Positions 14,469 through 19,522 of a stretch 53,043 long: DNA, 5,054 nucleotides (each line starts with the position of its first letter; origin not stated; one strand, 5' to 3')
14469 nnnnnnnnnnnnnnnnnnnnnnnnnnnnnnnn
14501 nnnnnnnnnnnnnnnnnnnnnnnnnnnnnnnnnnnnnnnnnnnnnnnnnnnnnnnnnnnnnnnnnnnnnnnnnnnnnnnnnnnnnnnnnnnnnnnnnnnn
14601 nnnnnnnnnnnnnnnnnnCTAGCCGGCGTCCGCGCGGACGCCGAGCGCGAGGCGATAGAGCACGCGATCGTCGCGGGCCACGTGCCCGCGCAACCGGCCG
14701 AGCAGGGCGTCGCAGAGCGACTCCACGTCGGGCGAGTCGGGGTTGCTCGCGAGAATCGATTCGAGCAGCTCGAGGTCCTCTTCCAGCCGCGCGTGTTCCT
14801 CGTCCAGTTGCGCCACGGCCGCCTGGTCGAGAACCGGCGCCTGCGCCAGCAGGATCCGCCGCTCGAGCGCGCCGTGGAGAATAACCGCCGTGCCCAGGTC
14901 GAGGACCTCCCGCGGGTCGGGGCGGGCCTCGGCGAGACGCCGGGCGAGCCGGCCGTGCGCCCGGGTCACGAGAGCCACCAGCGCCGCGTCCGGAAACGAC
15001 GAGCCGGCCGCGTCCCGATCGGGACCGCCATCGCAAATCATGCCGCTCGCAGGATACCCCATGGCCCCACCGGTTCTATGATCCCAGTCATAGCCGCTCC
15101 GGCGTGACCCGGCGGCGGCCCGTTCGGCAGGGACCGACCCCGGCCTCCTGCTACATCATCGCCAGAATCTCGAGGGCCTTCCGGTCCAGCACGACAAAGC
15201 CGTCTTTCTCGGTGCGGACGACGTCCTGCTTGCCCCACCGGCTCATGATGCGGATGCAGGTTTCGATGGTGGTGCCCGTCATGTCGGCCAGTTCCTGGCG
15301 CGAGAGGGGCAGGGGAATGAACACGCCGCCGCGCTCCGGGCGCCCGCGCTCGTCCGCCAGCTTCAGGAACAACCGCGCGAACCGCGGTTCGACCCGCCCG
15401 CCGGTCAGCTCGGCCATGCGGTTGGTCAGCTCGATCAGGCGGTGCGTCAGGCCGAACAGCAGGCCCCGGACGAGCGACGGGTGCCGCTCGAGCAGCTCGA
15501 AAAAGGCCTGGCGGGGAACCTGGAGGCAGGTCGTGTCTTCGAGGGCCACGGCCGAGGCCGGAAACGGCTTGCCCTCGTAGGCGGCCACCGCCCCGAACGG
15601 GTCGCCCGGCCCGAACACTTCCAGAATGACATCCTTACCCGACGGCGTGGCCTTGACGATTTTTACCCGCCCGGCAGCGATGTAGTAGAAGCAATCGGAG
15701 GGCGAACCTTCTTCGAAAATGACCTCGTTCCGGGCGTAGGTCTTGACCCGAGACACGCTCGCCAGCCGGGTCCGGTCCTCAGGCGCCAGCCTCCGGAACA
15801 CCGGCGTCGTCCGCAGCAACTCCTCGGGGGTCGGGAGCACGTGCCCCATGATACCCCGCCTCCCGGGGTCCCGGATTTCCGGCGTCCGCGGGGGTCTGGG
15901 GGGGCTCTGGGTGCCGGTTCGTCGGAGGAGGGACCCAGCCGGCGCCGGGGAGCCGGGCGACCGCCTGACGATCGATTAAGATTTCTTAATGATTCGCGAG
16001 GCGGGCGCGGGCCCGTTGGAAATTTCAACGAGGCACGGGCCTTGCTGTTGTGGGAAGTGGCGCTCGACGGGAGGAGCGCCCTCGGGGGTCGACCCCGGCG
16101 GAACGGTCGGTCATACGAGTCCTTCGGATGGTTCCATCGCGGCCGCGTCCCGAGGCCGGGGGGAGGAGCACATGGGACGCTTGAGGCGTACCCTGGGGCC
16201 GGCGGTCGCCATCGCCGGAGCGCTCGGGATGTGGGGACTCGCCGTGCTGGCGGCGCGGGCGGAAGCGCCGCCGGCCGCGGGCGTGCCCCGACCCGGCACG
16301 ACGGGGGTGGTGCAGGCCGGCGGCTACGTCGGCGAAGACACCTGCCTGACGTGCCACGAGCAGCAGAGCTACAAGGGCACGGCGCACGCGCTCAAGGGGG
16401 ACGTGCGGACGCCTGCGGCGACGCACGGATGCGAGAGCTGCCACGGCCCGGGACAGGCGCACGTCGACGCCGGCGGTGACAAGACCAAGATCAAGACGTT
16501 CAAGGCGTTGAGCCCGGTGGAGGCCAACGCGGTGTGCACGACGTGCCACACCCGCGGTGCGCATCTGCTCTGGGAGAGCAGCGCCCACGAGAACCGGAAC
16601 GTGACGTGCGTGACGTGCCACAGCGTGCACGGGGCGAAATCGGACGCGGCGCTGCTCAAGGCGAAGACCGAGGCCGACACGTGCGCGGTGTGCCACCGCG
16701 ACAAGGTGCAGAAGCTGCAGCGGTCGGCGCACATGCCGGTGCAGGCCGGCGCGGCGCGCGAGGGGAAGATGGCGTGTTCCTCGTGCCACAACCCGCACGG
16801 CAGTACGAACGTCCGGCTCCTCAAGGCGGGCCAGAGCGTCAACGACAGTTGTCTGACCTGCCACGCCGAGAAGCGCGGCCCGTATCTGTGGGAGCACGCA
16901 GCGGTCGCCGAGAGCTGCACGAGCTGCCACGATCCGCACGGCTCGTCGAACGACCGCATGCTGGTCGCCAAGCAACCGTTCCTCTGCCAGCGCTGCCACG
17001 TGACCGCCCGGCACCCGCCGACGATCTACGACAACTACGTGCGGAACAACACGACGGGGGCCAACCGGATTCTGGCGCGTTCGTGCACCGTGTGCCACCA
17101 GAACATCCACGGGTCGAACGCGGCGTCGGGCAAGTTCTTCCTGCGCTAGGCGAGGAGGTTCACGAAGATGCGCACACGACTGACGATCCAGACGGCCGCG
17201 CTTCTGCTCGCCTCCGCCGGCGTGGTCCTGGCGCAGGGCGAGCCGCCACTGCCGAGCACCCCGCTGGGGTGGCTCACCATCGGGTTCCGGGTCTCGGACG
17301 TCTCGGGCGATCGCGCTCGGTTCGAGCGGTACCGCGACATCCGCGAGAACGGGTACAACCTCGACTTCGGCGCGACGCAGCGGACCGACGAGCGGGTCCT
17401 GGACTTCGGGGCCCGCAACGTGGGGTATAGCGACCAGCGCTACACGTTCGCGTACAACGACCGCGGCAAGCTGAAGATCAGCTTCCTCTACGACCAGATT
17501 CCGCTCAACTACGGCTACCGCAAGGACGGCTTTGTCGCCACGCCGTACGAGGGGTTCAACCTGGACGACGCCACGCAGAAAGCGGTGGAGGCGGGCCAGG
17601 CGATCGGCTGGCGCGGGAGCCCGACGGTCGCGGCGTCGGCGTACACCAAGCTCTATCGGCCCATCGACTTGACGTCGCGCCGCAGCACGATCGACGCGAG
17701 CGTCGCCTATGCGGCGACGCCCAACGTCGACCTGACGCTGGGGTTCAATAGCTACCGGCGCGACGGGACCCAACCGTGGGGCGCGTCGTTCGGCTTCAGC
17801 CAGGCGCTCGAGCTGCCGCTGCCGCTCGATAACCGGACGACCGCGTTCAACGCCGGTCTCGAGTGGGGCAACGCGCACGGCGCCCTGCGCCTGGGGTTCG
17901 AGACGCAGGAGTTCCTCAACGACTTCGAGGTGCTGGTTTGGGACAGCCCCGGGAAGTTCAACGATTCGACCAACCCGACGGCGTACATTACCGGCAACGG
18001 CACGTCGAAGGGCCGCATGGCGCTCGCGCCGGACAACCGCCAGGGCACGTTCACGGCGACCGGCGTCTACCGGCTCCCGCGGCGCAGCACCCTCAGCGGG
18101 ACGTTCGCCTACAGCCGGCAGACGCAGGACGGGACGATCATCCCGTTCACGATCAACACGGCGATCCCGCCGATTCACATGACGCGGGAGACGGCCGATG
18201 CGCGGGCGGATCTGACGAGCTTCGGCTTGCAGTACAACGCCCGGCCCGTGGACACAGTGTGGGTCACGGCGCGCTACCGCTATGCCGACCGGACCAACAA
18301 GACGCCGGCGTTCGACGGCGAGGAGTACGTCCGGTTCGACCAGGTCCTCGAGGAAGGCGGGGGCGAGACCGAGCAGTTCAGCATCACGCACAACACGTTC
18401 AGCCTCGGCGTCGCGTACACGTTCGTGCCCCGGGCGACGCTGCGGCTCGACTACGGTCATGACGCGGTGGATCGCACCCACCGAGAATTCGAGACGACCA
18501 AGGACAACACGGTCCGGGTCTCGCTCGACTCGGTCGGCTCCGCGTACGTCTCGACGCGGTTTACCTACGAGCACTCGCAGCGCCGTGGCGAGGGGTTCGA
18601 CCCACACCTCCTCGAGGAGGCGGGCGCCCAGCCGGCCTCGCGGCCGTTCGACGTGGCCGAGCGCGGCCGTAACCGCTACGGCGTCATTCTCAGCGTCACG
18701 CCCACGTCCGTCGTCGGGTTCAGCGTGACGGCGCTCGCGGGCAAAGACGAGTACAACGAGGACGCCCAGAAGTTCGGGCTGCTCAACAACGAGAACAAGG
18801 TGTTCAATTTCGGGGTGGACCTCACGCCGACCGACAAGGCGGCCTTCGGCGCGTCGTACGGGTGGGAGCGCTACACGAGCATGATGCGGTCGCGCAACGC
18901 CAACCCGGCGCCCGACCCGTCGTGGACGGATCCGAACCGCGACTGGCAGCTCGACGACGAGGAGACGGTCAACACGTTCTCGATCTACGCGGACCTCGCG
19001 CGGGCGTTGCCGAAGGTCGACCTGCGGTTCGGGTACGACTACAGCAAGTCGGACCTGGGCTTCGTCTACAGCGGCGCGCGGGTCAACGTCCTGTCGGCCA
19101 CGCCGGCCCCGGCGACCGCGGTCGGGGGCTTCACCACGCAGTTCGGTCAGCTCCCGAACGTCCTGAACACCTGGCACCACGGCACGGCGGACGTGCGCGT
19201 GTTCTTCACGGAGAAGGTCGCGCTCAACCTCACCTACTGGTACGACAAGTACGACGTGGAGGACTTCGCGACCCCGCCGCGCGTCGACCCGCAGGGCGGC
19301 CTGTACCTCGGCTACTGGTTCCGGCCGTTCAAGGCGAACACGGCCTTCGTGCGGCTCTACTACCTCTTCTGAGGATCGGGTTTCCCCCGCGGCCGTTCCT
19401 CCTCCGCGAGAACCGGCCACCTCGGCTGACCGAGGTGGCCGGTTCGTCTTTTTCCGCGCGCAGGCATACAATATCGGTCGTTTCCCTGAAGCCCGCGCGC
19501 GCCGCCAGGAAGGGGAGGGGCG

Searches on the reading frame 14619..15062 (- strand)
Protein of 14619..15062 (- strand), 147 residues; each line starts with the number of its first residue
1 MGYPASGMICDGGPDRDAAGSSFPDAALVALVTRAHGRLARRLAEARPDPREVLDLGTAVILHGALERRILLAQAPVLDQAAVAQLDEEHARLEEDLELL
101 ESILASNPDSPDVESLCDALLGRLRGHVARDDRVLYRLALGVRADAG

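Call 31: search_protein_families(library=pfam, proteins=[window:14619-15062:-], max_evalue=0.001)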
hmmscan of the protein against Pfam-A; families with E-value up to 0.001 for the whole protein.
window:14619-15062:- (147 aa): 1 family
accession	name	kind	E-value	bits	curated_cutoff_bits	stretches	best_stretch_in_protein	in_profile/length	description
PF01814.28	Hemerythrin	-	2.2e-06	28.6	25.3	1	32-138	6-126/127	Hemerythrin HHE cation binding domain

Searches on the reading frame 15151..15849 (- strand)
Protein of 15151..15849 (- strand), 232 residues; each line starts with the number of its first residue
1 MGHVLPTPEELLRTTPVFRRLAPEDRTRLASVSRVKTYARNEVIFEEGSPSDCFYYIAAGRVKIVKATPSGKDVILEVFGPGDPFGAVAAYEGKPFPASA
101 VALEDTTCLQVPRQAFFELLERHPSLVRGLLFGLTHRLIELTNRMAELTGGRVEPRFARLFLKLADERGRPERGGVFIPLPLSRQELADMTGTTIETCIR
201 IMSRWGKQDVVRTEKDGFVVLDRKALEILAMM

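Call 31: search_protein_families(library=pfam, proteins=[window:15151-15849:-], max_evalue=0.001)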
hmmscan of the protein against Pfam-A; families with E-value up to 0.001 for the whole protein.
window:15151-15849:- (232 aa): 3 families
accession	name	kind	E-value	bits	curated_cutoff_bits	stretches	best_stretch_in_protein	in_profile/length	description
PF00027.35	cNMP_binding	-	6.1e-27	93.9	27.5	1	36-123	2-89/89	Cyclic nucleotide-binding domain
PF13545.12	HTH_Crp_2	-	1.7e-16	60.4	27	1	156-227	2-68/70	Crp-like helix-turn-helix domain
PF00325.26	Crp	-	3.5e-05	23.9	21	1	180-208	1-29/32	Bacterial regulatory proteins, crp family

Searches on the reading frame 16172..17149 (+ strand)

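Call 31: search_protein_families(library=pfam, proteins=[window:16172-17149:+], max_evalue=0.001)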
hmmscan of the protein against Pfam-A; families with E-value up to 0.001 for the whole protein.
window:16172-17149:+ (325 aa): 6 families
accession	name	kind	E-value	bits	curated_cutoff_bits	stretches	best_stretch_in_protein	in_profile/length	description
PF09699.15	Paired_CXXCH_1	-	1.7e-34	117.6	20.6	3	242-280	1-40/41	Doubled CXXCH motif (Paired_CXXCH_1)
PF14537.11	Cytochrom_c3_2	-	1.6e-14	54.5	25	1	138-231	1-78/79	Cytochrome c3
PF14522.11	Cytochrome_C7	-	5.4e-13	49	24.8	1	198-254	12-67/67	Cytochrome c7 and related cytochrome c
PF22113.1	Mtrc-MtrF_II-IV_dom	-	4.9e-10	39.7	30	0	55-131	81-168/176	Outer membrane cytochrome MtrC/MtrF-like, domains II/IV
PF22678.1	Cytochrom_c_NrfB-like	-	3.8e-09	37.3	27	1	87-174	1-89/89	Cytochrome c-type protein NrfB-like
PF02085.21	Cytochrom_CIII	-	0.00024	21.8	22.9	0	188-276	19-101/101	Class III cytochrome C family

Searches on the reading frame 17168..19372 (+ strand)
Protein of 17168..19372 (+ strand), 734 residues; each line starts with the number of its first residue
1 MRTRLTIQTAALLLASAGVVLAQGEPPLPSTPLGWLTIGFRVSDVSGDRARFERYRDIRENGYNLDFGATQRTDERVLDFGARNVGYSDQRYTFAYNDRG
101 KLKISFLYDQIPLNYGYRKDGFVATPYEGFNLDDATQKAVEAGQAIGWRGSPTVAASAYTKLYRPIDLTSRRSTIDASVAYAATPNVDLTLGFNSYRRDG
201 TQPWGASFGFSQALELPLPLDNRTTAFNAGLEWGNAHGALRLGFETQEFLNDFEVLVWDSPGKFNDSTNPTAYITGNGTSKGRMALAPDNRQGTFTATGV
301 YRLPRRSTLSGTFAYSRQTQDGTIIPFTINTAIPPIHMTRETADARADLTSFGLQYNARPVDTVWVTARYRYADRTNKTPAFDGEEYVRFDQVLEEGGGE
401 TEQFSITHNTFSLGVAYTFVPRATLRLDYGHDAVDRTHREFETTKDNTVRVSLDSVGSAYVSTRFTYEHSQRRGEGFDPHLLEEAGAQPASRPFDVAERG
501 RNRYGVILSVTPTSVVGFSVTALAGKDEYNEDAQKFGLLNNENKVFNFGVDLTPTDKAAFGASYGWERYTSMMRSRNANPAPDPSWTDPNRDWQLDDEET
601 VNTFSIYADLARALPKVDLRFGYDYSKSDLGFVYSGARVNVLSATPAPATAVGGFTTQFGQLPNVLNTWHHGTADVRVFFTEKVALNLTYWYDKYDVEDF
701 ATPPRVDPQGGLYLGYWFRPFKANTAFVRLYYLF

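Call 31: search_protein_families(library=pfam, proteins=[window:17168-19372:+], max_evalue=0.001)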
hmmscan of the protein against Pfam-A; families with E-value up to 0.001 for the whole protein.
window:17168-19372:+ (734 aa): 1 family
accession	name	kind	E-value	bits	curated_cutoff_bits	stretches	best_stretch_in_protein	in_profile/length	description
PF11854.14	MtrB_PioB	-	1.9e-79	268.4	23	1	46-734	3-635/635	Putative outer membrane beta-barrel porin, MtrB/PioB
